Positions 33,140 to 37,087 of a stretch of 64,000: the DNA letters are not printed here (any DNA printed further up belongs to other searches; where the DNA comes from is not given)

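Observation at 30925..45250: Six consecutive paralogs sharing a C-terminal SDF2-like MIR module plus basic tail, with shuffled N-terminal modules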

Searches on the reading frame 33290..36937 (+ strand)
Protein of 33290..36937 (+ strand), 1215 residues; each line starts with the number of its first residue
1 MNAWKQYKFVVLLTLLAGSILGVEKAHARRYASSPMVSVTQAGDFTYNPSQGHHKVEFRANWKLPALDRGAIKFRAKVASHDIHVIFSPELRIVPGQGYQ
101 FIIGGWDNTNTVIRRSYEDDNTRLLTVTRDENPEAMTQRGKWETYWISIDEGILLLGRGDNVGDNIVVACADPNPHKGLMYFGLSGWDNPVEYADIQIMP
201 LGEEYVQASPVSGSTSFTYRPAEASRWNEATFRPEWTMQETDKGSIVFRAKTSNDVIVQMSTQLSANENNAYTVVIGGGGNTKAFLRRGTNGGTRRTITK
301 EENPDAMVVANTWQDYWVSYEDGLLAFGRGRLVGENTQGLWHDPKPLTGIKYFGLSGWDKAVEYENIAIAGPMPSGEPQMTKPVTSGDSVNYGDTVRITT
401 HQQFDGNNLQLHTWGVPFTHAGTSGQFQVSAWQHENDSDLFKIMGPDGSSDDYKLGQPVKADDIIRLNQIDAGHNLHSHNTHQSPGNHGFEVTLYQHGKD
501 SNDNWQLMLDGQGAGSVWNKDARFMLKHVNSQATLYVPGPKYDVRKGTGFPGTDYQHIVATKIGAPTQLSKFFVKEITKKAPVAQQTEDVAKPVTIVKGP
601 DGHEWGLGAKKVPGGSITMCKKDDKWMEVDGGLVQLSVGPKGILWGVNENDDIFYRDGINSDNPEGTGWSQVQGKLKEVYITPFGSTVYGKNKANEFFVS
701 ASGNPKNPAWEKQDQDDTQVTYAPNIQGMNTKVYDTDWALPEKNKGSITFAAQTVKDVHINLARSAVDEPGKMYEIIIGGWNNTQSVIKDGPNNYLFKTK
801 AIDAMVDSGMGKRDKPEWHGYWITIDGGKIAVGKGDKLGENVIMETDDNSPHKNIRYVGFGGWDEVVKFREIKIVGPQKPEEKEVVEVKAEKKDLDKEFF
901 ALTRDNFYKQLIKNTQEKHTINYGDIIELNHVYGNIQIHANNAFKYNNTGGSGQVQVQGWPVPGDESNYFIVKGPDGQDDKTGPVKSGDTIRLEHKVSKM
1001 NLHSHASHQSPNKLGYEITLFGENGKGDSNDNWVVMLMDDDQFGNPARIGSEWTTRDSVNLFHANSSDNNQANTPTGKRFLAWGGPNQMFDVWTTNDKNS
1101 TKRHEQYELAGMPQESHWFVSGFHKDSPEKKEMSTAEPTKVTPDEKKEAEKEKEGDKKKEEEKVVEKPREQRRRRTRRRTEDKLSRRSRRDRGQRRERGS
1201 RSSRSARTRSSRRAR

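Call 3: search_protein_families(library=pfam, proteins=[window:33290-36937:+], max_evalue=0.01)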
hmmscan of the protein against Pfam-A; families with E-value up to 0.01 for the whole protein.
window:33290-36937:+ (1215 aa): 6 families
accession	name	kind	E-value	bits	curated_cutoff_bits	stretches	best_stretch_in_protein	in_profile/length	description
PF12248.16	Methyltransf_FA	-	3.6e-61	205.4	24.2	3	743-870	16-135/140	Farnesoic acid 0-methyl transferase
PF19193.6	Tectonin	-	2.2e-17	63.7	30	1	620-713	101-195/216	Tectonin domain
PF06462.18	Hyd_WA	-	3.3e-09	36.7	21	1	644-672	2-30/30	Propeller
PF02815.25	MIR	-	4.9e-08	33.5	25.6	1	456-535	62-151/185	MIR domain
PF19763.6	DUF6250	-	0.00045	20.6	26.9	0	268-327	71-130/165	Domain of unknown function (DUF6250)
PF08709.17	Ins145_P3_rec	-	0.003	17.2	23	0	887-1009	62-184/213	Inositol 1,4,5-trisphosphate/ryanodine receptor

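Call 71: search_protein_families(library=ncbifam, proteins=[window:33290-36937:+], max_evalue=0.1)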
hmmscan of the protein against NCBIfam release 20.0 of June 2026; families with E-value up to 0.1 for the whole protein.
window:33290-36937:+ (1215 aa): 0 families

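Call 85: search_solved_structures(query=window:33290-36937:+, max_evalue=0.01)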
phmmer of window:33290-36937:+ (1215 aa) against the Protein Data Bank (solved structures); distinct sequences matched with E-value up to 0.01: 9.
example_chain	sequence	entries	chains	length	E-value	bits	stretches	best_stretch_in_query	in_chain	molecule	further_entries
3mal_A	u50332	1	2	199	2.6e-17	65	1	917-1036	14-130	Stromal cell-derived factor 2-like protein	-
6zqp_A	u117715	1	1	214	1.8e-08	35.7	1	985-1052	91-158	PMT2 isoform 1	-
6p28_A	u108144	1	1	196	2.1e-08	35.5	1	955-1052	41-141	Dolichyl-phosphate-mannose--protein mannosyltransferase 2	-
5fsb_A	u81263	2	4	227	2.3e-07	32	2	615-708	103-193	TECTONIN 2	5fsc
6zqq_A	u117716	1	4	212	3.3e-07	31.5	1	933-1040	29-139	PMT3 isoform 1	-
4ruq_A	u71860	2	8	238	3.6e-07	31.4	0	617-671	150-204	Fish-egg lectin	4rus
6p25_B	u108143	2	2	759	4.5e-07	31.1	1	958-1052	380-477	Dolichyl-phosphate-mannose--protein mannosyltransferase 2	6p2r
1t9f_A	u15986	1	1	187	1.1e-06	29.8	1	944-1041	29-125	protein 1d10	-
6p25_A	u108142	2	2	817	0.0029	18.4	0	921-1037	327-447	Dolichyl-phosphate-mannose--protein mannosyltransferase 1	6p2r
